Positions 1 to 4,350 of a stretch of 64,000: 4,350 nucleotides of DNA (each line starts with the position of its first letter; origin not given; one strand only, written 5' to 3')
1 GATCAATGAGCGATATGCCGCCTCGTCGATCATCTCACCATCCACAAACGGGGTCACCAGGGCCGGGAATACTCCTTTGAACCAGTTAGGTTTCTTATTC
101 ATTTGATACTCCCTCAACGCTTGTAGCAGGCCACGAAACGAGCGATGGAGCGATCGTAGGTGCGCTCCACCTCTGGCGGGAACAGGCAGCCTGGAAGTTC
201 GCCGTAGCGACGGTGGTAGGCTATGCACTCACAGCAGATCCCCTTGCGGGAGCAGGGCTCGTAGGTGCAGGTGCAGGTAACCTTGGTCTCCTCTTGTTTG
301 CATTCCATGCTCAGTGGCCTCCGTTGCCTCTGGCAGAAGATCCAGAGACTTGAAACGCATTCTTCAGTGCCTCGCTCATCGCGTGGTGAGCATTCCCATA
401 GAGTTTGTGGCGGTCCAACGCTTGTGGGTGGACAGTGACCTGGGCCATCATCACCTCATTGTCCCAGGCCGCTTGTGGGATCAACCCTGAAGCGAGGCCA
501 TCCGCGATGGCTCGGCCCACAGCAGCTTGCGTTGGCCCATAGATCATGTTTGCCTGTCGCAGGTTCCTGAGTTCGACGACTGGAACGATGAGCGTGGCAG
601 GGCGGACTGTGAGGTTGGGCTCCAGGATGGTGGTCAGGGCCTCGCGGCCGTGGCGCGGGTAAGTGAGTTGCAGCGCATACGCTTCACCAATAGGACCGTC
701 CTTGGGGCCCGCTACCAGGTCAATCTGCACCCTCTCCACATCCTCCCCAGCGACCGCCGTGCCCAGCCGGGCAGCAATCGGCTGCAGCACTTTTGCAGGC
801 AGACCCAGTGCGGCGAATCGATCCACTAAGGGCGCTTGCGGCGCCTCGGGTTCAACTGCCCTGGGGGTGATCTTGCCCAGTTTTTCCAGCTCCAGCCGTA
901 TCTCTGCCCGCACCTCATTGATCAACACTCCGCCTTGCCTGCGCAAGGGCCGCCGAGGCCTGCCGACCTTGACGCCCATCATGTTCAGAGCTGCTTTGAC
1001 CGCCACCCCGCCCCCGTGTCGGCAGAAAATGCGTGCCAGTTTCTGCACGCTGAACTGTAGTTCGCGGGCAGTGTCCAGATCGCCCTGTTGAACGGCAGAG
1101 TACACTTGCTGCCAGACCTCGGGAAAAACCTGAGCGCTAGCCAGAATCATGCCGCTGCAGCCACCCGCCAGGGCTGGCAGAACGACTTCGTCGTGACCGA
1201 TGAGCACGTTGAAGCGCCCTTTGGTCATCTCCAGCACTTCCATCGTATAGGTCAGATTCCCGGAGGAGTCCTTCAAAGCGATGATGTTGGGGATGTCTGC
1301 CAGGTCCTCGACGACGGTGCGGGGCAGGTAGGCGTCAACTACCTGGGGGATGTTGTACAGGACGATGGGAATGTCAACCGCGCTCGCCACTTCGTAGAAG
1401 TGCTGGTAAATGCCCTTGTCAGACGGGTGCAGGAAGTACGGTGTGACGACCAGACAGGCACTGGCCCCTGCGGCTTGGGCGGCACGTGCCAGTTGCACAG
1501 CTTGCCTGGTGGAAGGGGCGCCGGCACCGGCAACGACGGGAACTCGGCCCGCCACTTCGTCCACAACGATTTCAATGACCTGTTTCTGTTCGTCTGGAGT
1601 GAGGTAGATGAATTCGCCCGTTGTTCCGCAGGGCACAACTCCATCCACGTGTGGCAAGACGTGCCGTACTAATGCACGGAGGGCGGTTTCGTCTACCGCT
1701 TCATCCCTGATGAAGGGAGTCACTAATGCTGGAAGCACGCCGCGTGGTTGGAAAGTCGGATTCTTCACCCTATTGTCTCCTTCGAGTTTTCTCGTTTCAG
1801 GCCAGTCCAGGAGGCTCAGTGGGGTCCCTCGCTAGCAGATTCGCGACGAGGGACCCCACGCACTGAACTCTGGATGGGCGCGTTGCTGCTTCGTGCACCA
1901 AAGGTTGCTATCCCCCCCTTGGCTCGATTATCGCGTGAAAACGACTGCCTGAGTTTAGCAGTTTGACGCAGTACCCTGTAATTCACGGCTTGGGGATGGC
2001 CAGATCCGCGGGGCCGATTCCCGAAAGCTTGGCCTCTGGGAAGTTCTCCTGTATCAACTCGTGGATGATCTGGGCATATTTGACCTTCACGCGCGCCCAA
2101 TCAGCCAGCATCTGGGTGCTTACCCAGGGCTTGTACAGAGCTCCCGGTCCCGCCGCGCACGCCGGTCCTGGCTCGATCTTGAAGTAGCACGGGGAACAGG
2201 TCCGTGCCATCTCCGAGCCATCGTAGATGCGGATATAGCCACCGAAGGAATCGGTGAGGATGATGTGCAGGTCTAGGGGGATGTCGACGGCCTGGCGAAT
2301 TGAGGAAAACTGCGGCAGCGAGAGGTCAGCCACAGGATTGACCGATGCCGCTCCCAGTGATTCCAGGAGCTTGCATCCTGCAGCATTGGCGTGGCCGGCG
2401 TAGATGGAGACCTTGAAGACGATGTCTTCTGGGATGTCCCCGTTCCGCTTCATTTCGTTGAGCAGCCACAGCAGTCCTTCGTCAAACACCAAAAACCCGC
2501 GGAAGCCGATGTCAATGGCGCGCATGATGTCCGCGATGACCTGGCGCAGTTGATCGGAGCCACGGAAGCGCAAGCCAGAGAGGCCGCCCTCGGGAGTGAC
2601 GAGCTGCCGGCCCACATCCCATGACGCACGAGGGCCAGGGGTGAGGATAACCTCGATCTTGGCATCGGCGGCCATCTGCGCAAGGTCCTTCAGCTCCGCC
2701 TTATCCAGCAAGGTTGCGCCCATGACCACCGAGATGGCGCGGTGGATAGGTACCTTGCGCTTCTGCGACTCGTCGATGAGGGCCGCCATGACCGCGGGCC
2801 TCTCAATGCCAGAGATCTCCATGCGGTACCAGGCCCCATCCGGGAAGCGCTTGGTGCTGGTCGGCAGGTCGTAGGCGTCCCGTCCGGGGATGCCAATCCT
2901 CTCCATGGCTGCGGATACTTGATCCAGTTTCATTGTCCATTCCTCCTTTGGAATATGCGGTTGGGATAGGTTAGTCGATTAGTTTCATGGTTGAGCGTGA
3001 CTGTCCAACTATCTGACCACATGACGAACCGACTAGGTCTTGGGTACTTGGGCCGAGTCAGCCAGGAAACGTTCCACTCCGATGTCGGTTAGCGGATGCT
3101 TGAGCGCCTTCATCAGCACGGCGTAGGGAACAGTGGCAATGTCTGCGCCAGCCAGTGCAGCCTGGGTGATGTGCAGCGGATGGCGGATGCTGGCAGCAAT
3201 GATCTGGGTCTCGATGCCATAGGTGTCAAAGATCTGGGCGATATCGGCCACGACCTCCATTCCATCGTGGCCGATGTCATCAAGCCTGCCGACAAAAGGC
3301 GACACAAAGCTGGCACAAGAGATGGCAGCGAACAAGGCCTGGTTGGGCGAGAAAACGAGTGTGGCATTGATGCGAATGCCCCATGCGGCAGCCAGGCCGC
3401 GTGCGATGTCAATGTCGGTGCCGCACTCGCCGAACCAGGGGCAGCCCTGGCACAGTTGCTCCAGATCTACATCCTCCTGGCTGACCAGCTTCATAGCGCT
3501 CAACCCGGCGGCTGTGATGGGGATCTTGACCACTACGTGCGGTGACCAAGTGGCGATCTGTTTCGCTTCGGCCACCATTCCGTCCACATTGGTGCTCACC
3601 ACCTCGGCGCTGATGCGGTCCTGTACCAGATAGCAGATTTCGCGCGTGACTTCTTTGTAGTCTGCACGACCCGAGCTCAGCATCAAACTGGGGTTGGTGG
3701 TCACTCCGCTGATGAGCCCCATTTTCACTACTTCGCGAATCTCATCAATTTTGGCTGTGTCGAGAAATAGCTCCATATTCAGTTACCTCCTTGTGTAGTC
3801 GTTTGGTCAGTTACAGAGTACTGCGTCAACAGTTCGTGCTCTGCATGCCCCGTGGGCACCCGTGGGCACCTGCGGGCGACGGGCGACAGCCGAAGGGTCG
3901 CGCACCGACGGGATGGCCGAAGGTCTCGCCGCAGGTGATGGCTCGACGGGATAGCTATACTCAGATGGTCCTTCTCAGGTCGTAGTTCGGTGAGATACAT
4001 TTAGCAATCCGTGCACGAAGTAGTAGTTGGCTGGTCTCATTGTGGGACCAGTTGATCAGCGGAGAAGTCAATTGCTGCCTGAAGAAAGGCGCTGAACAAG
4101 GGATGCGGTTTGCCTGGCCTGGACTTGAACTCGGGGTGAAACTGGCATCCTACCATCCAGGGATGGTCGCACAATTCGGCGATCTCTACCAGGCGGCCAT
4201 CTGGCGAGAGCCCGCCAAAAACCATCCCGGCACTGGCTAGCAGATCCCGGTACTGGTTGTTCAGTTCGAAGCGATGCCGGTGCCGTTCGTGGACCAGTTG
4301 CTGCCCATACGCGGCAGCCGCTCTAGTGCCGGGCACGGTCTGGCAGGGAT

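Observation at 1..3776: DHDPS-like aldolase fused to a formaldehyde-activating-enzyme-like domain, within a cluster of C-C lyases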

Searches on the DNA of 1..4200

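Call 42: search_rna_families(source=window, start=1, end=4200, threshold=evalue, max_evalue=1)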
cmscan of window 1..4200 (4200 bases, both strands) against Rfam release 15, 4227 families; matches with E-value up to 1: 0.
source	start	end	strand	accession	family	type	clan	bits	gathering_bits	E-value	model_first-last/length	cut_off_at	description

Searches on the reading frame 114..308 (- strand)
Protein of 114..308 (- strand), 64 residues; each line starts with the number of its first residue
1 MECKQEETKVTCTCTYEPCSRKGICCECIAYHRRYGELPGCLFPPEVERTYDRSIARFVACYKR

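Call 3: search_protein_families(library=pfam, proteins=[window:114-308:-], max_evalue=0.01)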
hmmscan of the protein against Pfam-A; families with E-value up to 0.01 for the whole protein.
window:114-308:- (64 aa): 1 family
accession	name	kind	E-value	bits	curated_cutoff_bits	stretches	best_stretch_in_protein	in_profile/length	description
PF20095.4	DUF6485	-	1e-07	32.8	24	1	8-62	3-65/70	Domain of unknown function (DUF6485)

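Call 4: search_protein_families(library=ncbifam, proteins=[window:114-308:-], max_evalue=0.01)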
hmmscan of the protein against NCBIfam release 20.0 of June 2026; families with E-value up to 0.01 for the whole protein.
window:114-308:- (64 aa): 0 families
